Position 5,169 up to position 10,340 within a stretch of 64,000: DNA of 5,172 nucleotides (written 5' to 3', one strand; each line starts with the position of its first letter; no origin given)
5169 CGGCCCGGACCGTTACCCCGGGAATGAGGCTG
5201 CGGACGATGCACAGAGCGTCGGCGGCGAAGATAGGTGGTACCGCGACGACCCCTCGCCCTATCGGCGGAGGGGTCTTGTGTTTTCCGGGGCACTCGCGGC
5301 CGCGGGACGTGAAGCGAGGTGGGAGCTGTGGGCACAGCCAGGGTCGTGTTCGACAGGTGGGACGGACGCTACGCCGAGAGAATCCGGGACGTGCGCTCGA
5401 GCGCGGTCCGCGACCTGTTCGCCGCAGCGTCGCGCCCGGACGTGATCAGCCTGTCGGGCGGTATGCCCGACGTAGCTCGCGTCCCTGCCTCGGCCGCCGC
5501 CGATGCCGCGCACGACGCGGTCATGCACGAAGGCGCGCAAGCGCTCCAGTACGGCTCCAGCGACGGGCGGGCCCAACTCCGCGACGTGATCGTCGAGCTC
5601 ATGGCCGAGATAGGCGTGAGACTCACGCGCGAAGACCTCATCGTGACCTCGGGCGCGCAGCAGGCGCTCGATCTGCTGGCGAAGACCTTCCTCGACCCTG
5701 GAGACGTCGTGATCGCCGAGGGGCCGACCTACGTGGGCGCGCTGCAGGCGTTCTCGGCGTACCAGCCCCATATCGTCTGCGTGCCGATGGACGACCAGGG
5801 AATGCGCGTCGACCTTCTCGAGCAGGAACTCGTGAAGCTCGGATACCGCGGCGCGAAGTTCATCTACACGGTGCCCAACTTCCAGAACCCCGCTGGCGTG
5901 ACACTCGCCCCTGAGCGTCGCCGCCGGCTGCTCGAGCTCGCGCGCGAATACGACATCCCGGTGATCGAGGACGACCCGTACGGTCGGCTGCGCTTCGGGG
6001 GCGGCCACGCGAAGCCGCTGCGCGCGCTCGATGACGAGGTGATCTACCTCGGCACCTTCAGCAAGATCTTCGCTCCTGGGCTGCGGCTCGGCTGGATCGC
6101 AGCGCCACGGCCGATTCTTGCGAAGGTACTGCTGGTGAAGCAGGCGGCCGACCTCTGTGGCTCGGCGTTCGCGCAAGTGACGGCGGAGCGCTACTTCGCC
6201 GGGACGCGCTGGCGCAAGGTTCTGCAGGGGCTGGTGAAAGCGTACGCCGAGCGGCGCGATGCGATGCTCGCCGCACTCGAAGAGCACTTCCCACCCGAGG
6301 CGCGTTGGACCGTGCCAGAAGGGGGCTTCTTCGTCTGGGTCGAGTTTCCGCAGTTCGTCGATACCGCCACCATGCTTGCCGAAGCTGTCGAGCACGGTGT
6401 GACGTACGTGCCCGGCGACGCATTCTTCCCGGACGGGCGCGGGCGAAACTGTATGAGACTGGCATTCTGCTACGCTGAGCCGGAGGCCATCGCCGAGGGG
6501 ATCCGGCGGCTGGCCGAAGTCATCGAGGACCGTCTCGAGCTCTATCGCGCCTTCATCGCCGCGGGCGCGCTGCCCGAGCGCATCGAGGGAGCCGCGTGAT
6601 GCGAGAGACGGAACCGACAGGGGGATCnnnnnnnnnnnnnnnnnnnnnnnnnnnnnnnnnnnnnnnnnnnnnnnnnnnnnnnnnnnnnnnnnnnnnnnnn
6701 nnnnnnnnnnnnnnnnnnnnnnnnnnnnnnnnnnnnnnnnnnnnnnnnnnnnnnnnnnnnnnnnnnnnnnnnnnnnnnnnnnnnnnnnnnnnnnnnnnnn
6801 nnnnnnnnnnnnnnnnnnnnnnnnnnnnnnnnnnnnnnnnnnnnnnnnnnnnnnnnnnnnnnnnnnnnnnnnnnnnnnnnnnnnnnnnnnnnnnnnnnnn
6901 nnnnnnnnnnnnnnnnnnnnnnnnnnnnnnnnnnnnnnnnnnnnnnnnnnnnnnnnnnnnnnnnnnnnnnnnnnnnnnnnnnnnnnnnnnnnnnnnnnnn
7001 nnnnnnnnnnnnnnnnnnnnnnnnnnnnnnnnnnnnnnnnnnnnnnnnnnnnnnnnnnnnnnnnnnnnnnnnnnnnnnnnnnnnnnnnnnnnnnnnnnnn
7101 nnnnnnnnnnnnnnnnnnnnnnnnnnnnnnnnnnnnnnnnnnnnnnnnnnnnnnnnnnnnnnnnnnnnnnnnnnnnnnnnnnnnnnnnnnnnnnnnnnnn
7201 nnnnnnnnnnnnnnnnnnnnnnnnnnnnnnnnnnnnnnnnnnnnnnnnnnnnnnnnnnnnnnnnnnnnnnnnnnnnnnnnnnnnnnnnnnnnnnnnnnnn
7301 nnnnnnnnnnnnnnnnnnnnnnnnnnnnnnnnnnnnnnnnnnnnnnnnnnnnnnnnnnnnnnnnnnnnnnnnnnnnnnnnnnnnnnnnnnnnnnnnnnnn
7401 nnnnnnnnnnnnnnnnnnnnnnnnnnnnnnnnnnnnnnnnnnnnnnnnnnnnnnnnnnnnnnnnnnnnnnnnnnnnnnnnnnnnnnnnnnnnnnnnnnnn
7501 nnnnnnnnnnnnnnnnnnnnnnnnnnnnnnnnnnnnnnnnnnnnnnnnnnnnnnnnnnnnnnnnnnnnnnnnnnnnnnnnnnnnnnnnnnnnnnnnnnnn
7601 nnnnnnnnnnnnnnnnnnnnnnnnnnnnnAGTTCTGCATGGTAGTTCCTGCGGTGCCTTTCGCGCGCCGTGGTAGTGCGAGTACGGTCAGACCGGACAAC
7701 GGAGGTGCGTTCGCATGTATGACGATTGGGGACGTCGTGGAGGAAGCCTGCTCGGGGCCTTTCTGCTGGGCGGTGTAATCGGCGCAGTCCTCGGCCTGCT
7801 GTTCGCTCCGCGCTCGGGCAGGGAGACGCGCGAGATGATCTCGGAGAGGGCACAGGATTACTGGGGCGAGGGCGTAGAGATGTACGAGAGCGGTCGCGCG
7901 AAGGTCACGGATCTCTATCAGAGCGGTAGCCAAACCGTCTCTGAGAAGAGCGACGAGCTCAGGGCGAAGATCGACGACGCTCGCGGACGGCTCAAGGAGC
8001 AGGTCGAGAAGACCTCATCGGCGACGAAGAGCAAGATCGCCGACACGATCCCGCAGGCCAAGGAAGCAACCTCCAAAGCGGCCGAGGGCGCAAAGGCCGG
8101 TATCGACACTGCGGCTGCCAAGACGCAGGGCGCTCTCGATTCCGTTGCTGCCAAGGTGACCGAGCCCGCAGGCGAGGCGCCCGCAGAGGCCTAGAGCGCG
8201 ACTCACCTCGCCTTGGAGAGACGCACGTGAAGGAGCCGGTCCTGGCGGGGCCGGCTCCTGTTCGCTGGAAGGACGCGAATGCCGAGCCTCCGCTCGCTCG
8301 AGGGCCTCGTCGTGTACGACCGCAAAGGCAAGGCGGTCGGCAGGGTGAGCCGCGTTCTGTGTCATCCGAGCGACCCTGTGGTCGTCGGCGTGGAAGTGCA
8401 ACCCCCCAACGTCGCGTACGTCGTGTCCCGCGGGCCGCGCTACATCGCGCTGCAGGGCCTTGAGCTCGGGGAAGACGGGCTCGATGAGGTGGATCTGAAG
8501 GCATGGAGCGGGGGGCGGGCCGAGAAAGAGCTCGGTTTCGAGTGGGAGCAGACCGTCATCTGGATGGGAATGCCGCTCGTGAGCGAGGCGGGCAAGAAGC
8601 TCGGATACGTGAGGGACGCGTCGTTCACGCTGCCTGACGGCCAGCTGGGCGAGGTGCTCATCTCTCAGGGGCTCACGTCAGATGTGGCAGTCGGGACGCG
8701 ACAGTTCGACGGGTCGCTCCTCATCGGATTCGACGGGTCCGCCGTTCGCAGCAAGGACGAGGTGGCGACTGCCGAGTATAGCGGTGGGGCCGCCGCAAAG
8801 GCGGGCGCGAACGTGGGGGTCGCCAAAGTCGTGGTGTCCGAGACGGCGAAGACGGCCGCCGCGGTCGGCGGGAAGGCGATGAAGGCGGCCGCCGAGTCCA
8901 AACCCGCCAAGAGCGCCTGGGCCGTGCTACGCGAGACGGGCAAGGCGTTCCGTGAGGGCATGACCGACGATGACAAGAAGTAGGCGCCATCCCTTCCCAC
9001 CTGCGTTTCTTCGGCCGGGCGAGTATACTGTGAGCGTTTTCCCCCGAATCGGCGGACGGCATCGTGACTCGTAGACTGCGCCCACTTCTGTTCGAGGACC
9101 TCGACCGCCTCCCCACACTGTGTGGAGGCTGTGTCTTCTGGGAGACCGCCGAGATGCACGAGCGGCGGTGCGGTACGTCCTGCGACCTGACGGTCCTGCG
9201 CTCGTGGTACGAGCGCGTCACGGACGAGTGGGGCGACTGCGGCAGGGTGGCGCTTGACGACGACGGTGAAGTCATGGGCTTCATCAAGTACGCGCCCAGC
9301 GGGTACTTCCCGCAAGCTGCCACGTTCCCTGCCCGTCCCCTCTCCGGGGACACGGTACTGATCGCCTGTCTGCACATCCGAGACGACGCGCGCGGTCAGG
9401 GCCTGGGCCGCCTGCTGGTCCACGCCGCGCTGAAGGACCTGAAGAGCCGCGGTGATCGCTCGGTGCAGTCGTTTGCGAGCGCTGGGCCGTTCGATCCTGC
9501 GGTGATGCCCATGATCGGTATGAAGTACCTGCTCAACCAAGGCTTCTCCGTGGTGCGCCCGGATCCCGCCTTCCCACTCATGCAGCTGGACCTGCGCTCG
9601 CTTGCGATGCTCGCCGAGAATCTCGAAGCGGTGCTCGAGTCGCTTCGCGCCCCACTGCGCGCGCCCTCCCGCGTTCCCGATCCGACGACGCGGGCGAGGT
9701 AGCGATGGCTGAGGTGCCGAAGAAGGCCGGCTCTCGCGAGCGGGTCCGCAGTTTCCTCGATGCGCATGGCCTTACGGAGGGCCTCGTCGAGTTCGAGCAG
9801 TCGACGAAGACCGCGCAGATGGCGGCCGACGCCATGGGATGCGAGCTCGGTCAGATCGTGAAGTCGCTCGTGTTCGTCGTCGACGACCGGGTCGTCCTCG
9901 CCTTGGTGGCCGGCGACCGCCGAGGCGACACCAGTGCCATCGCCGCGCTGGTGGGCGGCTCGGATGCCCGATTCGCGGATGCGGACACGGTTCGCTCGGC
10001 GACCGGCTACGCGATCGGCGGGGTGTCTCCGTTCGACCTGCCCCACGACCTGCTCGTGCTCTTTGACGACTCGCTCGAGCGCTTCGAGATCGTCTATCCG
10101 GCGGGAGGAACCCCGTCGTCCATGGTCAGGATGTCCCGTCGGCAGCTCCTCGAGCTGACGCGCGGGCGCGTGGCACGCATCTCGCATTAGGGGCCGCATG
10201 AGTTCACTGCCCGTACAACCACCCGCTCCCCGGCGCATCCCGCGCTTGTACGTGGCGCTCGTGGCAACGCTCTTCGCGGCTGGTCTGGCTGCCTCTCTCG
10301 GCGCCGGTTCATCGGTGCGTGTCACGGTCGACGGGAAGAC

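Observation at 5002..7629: Terminator-type T-box leader in front of an aminotransferase-ddl pair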

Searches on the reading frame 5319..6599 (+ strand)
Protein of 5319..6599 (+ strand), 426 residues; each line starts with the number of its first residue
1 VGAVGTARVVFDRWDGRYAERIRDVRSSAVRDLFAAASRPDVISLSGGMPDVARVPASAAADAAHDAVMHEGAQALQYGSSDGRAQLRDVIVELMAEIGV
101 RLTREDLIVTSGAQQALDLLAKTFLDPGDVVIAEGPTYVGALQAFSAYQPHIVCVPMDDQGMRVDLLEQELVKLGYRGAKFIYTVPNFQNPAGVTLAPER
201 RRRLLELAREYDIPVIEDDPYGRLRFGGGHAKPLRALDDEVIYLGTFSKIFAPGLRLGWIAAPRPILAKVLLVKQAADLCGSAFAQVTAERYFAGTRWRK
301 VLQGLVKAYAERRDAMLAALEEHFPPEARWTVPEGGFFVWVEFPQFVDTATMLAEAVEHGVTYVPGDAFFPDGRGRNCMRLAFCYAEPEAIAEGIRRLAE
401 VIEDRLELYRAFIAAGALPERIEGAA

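Call 7: search_protein_families(library=pfam, proteins=[window:5319-6599:+])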
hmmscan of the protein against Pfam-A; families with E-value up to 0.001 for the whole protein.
window:5319-6599:+ (426 aa): 2 families
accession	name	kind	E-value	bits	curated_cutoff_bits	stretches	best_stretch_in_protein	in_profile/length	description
PF00155.27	Aminotran_1_2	-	5e-36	125.1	19.7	1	41-379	2-346/361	Aminotransferase class I and II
PF12897.13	Asp_aminotransf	-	1.1e-09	38.1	27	1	136-399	132-406/421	Aspartate amino-transferase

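Call 8: search_protein_families(library=ncbifam, proteins=[window:5319-6599:+])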
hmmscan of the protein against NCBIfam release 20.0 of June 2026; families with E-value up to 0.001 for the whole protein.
window:5319-6599:+ (426 aa): 64 families (the best 25 are shown)
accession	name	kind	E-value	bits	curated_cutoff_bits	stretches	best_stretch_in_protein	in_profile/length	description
NF052282.1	PLP_TF_PdxR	equivalog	2.2e-72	244.6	320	1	39-398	91-447/448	MocR-like pyridoxine biosynthesis transcription factor PdxR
NF052290.2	MocR_like_YczR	exception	3.8e-66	223.7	487.4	1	38-401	100-457/458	MocR-like transcription factor YczR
TIGR04461.1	endura_MppQ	equivalog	1.6e-57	195.3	540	1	40-400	12-378/392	enduracididine biosynthesis enzyme MppQ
NF052281.1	rhizopine_MocR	equivalog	1.6e-51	175.5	650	1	34-401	115-478/479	rhizopine catabolism transcriptional regulator MocR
NF041364.1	GntC_guanitoxin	equivalog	7.3e-48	163.3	415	1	55-400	11-355/356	guanitoxin biosynthesis PLP-dependent (S)-gamma-hydroxy-L-arginine cyclodehydratase GntC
NF004770.0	PRK06108.1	subfamily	2e-41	142.2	422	1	19-404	14-394/396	pyridoxal phosphate-dependent aminotransferase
NF052286.1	ecto_TF_EhuR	exception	2.8e-41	141.5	480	1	74-407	128-454/458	MocR-like ectoine utilization transcription factor EhuR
NF005732.0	PRK07550.1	equivalog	7e-35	120.8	366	1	39-401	31-387/389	aminotransferase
NF006229.0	PRK08361.1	equivalog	4.9e-34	118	624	1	19-403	11-389/391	aspartate aminotransferase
NF005744.0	PRK07568.1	subfamily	1e-33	116.7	389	1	19-403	4-391/398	pyridoxal phosphate-dependent aminotransferase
NF006967.0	PRK09440.1-5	equivalog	2.7e-32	112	402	1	30-404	23-417/424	valine--pyruvate transaminase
NF005305.0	PRK06836.1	equivalog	3.4e-32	112.2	376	1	40-402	34-391/396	pyridoxal phosphate-dependent aminotransferase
NF005817.0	PRK07683.1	equivalog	3.7e-32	111.5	575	1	20-404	7-383/387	aminotransferase A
NF005601.0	PRK07337.1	equivalog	5.4e-32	111.3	496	1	33-402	23-392/394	pyridoxal phosphate-dependent aminotransferase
NF052285.1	GABA_TF_GabR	exception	2.1e-30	105.9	600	1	37-402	89-456/456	MocR-like transcriptional regulator GabR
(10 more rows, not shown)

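Call 10: find_homologous_proteins(query=window:5319-6599:+, max_evalue=1e-30)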
Query window:5319-6599:+ (426 aa): 7992 proteins with E <= 1e-30 among 8000 candidates; the best 120 are listed.
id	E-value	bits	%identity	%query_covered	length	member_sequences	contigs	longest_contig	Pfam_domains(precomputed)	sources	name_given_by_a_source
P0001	7.2e-257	870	91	99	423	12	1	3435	PF00155.28,PF12897.14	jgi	jgi:2-aminoadipate transaminase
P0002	2.5e-253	859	90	99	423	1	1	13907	PF00155.28,PF12897.14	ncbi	-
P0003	2.1e-252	856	89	99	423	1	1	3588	PF00155.28,PF12897.14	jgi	-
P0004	3.4e-251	852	89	99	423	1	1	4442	PF00155.28,PF12897.14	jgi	-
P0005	2.5e-250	849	89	99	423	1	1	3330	PF00155.28,PF12897.14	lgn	-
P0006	7.9e-244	827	86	99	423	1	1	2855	PF00155.28,PF12897.14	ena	-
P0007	7.7e-243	824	86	99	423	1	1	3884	PF00155.28,PF12897.14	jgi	-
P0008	2.5e-242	822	86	99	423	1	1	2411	PF00155.28,PF12897.14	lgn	-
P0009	5.9e-242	821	85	99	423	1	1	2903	PF00155.28,PF12897.14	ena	-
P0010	8.1e-240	814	85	99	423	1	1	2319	PF00155.28,PF12897.14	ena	-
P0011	1.6e-239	813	84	99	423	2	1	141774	PF00155.28,PF12897.14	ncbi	-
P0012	1.6e-239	813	84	99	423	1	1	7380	PF00155.28,PF12897.14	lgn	-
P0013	2.0e-239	813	84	99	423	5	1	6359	PF00155.28,PF12897.14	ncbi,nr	ncbi:MAG: PLP-dependent aminotransferase family protein [Coriobacteriia bacterium]|nr:PLP-dependent 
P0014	2.4e-239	813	85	99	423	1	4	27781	PF00155.28,PF12897.14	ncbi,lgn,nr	ncbi:MAG: PLP-dependent aminotransferase family protein [Actinobacteria bacterium]|nr:PLP-dependent 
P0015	8.0e-239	811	84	99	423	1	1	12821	PF00155.28,PF12897.14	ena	-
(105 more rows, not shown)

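Call 11: find_related_loci(query=window:5319-6599:+, collection=genome_contigs, flank=4000)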
Query window:5319-6599:+ (426 aa) in genome_contigs; peptide patterns used: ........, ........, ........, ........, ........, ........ (x = any residue, [..] = any of these).
598 stretches matched a pattern (row limit reached: there are more); 534 encode a relative of the query (tblastn E <= 1e-3); the best 80 are kept; 80 distinct loci.
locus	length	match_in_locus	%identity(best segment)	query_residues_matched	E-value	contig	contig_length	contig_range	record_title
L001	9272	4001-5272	92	3-426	0e+0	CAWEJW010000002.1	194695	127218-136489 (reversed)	MAG: uncultured Actinomycetes bacterium isolate MFD05942.bin.1.345 genome assembly, contig: contig_23448, whole genome s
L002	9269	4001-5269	90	4-426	0e+0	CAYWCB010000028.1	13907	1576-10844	MAG TPA_asm: uncultured Eubacteriales bacterium isolate SRP257756_co1_46 genome assembly, contig: NODE_3860_length_13907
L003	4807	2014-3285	84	3-426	0e+0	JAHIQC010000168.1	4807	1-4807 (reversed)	MAG: Actinomycetota bacterium isolate KR13_S3.mb.94 KR13_S3.mb.94_k141_251277, whole genome shotgun sequence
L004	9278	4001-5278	80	3-426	0e+0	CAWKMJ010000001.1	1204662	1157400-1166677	MAG: uncultured Actinomycetes bacterium isolate MFD03804.bin.3.153 genome assembly, contig: contig_12476, whole genome s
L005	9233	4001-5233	84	3-413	0e+0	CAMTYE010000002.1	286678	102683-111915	MAG: uncultured actinobacterium isolate G04_MAG_00041 genome assembly, contig: G04_MAG_00041_000000000005, whole genome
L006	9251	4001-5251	83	3-419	0e+0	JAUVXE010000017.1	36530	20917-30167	MAG: Coriobacteriia bacterium isolate CSMAG_1208 CSMAG_1208_k127_9104985_length_36530_cov_23.0349, whole genome shotgun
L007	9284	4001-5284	81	1-426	0e+0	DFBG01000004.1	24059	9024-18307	MAG TPA_asm: Actinobacteria bacterium UBA3086 UBA3086_contig_46923, whole genome shotgun sequence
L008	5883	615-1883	80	4-426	0e+0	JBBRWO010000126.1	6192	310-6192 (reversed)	MAG: Coriobacteriia bacterium isolate La4_metabat2.012 La4_metabat2.012_K_88352_L_6192_cov_20.5931, whole genome shotgun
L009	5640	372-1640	83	4-426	0e+0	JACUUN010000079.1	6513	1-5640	MAG: Coriobacteriia bacterium isolate Kmv32 NODE_5592_length_6513_cov_8.578662, whole genome shotgun sequence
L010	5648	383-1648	80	4-425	0e+0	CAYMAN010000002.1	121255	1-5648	MAG TPA_asm: uncultured Eubacteriales bacterium isolate SRP302447_co4_271 genome assembly, contig: NODE_516_length_12125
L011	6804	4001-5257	77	2-419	0e+0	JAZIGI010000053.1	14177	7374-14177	MAG: Actinomycetota bacterium isolate R1July2020-bin.2 R1July2020-bin.2_NODE_1963_length_141773.407829, whole genome sho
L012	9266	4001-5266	81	4-426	0e+0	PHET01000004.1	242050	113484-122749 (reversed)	MAG: Actinobacteria bacterium HGW-Actinobacteria-7 Ig3397_v2_scaffold_111, whole genome shotgun sequence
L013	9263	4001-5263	79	3-423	0e+0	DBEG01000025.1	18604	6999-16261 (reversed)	MAG TPA_asm: Actinobacteria bacterium UBA912 UBA912_contig_2519, whole genome shotgun sequence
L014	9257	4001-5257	77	2-419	0e+0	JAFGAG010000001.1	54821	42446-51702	MAG: Coriobacteriia bacterium isolate Zod_maxbin.0135_3 k87_86829, whole genome shotgun sequence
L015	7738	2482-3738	77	2-419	0e+0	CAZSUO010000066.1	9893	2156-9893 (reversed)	MAG TPA_asm: uncultured Coriobacteriaceae bacterium isolate SRP263991_co7_90 genome assembly, contig: NODE_14074_length_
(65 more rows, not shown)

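Call 41: search_solved_structures(query=window:5319-6599:+, max_evalue=1e-10)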
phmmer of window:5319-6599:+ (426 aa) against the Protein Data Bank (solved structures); distinct sequences matched with E-value up to 1e-10: 63 (the best 60 are shown).
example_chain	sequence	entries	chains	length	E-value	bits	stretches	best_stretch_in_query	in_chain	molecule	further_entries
1x0m_A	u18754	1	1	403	2.4e-115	389.2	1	18-407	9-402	Aminotransferase II Homologue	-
3aov_A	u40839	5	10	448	3.2e-115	388.8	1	18-407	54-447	Putative uncharacterized protein PH0207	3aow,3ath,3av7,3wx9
1wst_A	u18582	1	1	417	4.2e-108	365.4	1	14-407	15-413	multiple substrate aminotransferase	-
1vp4_A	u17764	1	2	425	5e-84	286.1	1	15-403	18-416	aminotransferase, putative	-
2zc0_A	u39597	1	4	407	1.1e-79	271.8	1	21-405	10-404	Alanine glyoxylate transaminase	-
2egy_A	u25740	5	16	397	8.2e-77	262.3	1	14-406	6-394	Alpha-aminodipate aminotransferase | 2-aminoadipate transaminase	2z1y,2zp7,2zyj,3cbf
4gdy_A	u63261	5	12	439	1.7e-51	178.9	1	39-410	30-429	Kynurenine/alpha-aminoadipate aminotransferase, mitochondrial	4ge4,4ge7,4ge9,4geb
3ue8_A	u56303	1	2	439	5.3e-50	174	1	39-410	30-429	Kynurenine/alpha-aminoadipate aminotransferase, mitochondrial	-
2xh1_A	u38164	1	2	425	1.7e-49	172.3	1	39-405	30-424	KYNURENINE/ALPHA-AMINOADIPATE AMINOTRANSFERASE, MITOCHONDRIAL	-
2qlr_A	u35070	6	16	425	1.7e-49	172.3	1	39-405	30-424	Kynurenine/alpha-aminoadipate aminotransferase mitochondrial | Kynurenine/alpha-aminoadipate aminotransferase, mitochondrial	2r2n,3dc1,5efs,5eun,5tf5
2vgz_A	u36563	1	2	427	1.7e-49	172.3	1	39-405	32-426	KYNURENINE/ALPHA-AMINOADIPATE AMINOTRANSFERASE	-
6d0a_A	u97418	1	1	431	1.8e-49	172.2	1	39-405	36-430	Kynurenine/alpha-aminoadipate aminotransferase, mitochondrial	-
6t8p_A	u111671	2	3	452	2e-49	172.1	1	39-405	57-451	Kynurenine/alpha-aminoadipate aminotransferase, mitochondrial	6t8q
8tn2_A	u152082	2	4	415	1.8e-39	139.3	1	41-399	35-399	PLP-dependent aminotransferase MppQ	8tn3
6hnb_A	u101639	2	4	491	3.5e-31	112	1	60-226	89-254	Aromatic amino acid aminotransferase I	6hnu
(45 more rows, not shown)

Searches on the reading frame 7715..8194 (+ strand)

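Call 7: search_protein_families(library=pfam, proteins=[window:7715-8194:+])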
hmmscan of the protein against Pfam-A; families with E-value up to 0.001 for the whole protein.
window:7715-8194:+ (159 aa): 2 families
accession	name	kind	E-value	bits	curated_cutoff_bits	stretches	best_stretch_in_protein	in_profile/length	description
PF12732.12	YtxH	-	3e-22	79.3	37.5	1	13-85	1-69/71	YtxH-like protein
PF01442.23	Apolipoprotein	-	4e-05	23.8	90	1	46-150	68-172/190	Apolipoprotein A1/A4/E domain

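Call 8: search_protein_families(library=ncbifam, proteins=[window:7715-8194:+])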
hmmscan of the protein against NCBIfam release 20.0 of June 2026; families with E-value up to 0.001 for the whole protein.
window:7715-8194:+ (159 aa): 1 family
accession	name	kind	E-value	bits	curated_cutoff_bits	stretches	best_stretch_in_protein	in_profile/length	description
NF053524.1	thylo_ssl2009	equivalog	1.7e-06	28.6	58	1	8-95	8-87/90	ssl2009 family thylakoid membrane protein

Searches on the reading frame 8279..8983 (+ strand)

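Call 7: search_protein_families(library=pfam, proteins=[window:8279-8983:+])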
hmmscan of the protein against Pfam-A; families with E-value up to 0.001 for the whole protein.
window:8279-8983:+ (234 aa): 1 family
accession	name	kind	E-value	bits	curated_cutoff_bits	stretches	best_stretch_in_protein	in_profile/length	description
PF05239.21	PRC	-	1.1e-11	45.1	21.2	2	4-44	6-46/78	PRC-barrel domain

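Call 8: search_protein_families(library=ncbifam, proteins=[window:8279-8983:+])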
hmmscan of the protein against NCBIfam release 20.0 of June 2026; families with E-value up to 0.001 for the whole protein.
window:8279-8983:+ (234 aa): 0 families

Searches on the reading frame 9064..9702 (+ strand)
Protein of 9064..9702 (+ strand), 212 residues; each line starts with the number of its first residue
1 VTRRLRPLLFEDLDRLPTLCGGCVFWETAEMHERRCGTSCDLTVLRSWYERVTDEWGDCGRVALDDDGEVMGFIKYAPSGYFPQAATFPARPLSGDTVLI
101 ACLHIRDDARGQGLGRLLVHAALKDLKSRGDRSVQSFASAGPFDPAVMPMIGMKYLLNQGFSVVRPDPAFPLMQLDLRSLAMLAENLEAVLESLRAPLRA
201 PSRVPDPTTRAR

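Call 44: search_protein_families(library=pfam, proteins=[window:9064-9702:+])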
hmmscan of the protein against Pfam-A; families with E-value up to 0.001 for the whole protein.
window:9064-9702:+ (212 aa): 2 families
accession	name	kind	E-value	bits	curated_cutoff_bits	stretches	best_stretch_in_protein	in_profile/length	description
PF00583.31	Acetyltransf_1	-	4.4e-09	37.1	20.7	1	48-134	20-96/116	Acetyltransferase (GNAT) family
PF13508.13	Acetyltransf_7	-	9.5e-05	23.1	27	1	63-130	8-61/84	Acetyltransferase (GNAT) domain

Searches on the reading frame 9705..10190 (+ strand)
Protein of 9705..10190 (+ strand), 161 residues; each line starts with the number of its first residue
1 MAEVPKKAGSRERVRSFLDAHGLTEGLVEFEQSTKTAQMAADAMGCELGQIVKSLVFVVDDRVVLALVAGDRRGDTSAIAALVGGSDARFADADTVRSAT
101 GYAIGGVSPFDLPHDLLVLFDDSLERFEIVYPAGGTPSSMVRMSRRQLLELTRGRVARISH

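Call 44: search_protein_families(library=pfam, proteins=[window:9705-10190:+])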
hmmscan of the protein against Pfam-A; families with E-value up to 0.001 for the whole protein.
window:9705-10190:+ (161 aa): 1 family
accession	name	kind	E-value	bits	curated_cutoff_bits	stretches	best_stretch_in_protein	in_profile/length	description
PF04073.20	tRNA_edit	-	8.7e-27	94.1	25.5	1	33-150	3-122/123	Aminoacyl-tRNA editing domain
